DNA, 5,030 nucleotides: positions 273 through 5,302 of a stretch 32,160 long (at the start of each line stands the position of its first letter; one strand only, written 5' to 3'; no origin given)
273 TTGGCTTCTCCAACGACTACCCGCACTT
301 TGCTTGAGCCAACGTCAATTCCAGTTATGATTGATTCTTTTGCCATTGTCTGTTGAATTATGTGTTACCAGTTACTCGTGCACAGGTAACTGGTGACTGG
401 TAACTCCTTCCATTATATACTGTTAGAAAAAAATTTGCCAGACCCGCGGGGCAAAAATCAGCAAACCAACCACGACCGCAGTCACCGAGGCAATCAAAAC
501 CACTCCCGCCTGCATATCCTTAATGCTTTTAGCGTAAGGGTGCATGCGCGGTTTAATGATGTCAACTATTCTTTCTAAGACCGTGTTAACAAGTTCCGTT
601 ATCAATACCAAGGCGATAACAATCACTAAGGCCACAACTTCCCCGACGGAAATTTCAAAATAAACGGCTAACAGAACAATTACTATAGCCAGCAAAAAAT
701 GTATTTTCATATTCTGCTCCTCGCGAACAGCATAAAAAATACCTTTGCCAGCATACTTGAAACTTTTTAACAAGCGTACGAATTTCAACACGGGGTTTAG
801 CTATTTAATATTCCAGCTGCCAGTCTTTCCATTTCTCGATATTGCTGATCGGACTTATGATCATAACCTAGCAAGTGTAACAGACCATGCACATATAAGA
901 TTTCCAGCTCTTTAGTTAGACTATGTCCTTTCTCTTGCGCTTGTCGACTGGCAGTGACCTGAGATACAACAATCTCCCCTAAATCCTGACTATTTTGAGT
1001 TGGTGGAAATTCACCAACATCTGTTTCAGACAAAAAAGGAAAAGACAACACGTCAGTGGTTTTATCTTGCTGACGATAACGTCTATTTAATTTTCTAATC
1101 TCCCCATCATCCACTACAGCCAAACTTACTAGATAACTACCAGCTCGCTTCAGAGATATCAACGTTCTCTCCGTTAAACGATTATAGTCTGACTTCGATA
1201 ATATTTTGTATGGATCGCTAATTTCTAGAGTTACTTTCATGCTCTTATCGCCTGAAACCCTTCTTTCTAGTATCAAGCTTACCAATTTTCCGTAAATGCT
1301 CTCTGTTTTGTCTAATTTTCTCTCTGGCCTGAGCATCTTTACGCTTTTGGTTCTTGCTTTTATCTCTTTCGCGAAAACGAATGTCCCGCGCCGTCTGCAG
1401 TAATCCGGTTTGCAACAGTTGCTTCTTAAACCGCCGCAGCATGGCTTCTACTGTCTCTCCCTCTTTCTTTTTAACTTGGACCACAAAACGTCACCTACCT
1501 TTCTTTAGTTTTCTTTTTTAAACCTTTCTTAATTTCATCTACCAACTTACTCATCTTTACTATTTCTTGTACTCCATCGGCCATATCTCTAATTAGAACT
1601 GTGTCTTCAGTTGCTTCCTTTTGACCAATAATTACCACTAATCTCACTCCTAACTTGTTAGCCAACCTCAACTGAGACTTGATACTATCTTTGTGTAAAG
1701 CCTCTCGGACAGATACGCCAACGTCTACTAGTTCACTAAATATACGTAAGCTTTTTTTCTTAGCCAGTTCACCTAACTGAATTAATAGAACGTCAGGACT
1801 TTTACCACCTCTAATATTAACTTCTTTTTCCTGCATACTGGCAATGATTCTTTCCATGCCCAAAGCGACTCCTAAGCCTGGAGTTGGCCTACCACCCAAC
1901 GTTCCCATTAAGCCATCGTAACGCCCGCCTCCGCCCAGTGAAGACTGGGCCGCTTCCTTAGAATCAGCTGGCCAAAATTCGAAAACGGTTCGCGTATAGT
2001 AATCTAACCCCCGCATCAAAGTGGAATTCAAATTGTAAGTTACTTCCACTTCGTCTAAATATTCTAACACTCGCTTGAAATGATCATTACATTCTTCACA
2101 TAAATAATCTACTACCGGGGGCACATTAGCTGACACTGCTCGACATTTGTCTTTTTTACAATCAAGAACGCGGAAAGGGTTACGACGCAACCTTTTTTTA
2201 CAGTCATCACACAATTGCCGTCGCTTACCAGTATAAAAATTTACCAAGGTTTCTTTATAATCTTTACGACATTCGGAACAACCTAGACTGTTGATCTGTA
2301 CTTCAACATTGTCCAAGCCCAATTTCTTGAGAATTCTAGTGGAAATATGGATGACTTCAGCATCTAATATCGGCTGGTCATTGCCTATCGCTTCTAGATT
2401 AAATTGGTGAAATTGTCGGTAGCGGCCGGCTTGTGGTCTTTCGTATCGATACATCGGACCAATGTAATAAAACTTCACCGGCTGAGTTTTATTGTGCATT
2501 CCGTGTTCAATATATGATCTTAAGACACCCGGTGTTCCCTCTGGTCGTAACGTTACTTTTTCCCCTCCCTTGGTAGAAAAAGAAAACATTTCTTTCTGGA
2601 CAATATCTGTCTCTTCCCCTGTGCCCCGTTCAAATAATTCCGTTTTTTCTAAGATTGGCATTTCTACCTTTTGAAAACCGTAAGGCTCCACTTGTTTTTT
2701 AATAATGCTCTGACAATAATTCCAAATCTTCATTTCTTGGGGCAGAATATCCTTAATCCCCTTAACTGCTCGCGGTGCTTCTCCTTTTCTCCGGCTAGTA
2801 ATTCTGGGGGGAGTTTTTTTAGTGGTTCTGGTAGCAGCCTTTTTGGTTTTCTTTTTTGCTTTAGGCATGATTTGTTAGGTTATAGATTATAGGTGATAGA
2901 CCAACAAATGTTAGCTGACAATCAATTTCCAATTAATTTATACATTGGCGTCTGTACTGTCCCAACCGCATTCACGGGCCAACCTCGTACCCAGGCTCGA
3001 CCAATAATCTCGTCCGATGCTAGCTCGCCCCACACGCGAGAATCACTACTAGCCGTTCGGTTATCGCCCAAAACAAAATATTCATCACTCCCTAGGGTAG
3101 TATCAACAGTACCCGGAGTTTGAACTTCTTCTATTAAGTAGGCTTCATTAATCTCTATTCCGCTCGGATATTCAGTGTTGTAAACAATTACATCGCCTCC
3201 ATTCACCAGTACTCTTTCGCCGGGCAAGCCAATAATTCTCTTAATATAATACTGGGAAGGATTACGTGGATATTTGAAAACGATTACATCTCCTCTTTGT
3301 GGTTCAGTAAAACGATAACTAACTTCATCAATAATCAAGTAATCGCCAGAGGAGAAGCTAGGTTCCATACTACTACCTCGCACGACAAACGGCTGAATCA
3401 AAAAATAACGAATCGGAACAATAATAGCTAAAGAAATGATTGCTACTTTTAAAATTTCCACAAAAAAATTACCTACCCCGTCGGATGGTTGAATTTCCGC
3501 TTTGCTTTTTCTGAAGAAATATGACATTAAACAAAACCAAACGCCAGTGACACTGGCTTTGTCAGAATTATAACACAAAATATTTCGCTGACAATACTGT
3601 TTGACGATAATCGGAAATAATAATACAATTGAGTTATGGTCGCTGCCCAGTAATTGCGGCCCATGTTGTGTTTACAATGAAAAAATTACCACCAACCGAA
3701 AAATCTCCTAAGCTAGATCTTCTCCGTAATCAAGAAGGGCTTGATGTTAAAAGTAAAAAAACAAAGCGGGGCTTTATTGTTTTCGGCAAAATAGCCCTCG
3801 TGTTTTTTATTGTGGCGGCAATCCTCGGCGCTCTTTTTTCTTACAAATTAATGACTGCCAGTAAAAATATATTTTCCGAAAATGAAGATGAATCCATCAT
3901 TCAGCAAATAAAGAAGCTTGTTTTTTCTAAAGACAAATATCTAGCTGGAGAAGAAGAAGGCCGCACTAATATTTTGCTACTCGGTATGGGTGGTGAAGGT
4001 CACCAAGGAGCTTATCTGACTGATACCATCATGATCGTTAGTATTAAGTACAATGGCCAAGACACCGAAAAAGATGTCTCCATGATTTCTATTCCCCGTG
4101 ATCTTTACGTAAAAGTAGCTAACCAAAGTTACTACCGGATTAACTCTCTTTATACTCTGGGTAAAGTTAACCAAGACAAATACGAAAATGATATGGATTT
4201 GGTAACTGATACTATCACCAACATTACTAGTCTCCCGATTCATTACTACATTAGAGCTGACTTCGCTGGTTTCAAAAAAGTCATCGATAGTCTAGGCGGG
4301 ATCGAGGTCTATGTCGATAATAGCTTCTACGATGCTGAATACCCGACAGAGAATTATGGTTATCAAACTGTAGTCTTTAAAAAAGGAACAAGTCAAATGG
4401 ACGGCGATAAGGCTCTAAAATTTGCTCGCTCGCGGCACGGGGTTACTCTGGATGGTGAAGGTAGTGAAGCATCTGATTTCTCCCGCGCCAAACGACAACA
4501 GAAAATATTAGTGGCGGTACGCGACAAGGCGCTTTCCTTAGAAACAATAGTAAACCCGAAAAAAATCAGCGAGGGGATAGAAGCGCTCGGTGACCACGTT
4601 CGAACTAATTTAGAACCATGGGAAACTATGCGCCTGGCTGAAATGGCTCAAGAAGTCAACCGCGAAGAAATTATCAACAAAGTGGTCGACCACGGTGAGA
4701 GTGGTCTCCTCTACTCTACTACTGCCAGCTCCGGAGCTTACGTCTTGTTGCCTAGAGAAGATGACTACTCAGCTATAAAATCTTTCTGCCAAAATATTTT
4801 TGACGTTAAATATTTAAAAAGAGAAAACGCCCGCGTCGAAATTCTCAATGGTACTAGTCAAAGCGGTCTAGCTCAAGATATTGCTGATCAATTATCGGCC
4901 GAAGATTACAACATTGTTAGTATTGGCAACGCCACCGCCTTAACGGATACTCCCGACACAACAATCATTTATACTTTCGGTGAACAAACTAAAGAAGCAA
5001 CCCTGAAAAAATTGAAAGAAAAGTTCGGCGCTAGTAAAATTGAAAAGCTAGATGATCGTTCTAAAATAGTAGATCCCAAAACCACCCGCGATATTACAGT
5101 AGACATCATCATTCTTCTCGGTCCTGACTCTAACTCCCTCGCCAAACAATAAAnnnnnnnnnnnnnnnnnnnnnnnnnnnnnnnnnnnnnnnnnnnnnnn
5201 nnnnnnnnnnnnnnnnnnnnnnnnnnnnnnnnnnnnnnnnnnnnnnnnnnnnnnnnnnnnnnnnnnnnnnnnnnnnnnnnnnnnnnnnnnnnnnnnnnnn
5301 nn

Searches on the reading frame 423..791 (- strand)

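Call 91: search_protein_families(library=pfam, proteins=[window:423-791:-], max_evalue=0.0001)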
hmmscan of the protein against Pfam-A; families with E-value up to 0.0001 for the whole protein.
window:423-791:- (122 aa): 1 family
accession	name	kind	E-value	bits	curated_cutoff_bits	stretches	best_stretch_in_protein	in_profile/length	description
PF01219.24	DAGK_prokar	-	3.3e-32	110.8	22.3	1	12-113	1-102/102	Prokaryotic diacylglycerol kinase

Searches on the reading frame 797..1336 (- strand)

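Call 91: search_protein_families(library=pfam, proteins=[window:797-1336:-], max_evalue=0.0001)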
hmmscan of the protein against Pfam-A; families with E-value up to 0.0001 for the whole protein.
window:797-1336:- (179 aa): 1 family
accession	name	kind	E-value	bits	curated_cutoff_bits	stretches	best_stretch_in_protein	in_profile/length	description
PF02130.23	YbeY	-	2.3e-36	125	25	1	50-178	10-127/129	Endoribonuclease YbeY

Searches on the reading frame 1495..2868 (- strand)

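Call 91: search_protein_families(library=pfam, proteins=[window:1495-2868:-], max_evalue=0.0001)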
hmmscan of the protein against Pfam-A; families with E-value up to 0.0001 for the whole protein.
window:1495-2868:- (457 aa): 4 families
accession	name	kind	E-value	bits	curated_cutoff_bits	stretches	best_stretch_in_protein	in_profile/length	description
PF13393.11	tRNA-synt_His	-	1.8e-42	146.1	25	1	37-341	1-308/308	Histidyl-tRNA synthetase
PF00587.30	tRNA-synt_2b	-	2.3e-15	57.5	29.3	1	95-347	1-177/179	tRNA synthetase class II core domain (G, H, P, S and T)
PF03129.25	HGTP_anticodon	-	4.1e-12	46.5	21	1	360-448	2-93/94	Anticodon binding domain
PF25206.1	DUF7836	-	8.2e-05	22.8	26.7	0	195-228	8-41/59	Domain of unknown function (DUF7836)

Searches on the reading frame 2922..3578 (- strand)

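Call 91: search_protein_families(library=pfam, proteins=[window:2922-3578:-], max_evalue=0.0001)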
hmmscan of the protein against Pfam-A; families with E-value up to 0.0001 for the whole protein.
window:2922-3578:- (218 aa): 2 families
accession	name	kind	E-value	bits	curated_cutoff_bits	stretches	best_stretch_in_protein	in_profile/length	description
PF10502.14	Peptidase_S26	-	1.9e-43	148.7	22.9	1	41-200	3-168/168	Signal peptidase, peptidase S26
PF00717.28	Peptidase_S24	-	1.6e-06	28.2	23.3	1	65-124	39-91/116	Peptidase S24-like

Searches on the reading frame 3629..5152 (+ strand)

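Call 91: search_protein_families(library=pfam, proteins=[window:3629-5152:+], max_evalue=0.0001)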
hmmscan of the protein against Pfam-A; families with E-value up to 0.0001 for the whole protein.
window:3629-5152:+ (507 aa): 2 families
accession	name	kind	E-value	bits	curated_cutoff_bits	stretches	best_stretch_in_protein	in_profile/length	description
PF03816.19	LytR_cpsA_psr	-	4.3e-34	118.3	24.6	1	131-301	2-148/150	LytR_cpsA_psr family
PF13399.11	LytR_C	-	7.1e-13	49.7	22.2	1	401-498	2-83/86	LytR cell envelope-related transcriptional attenuator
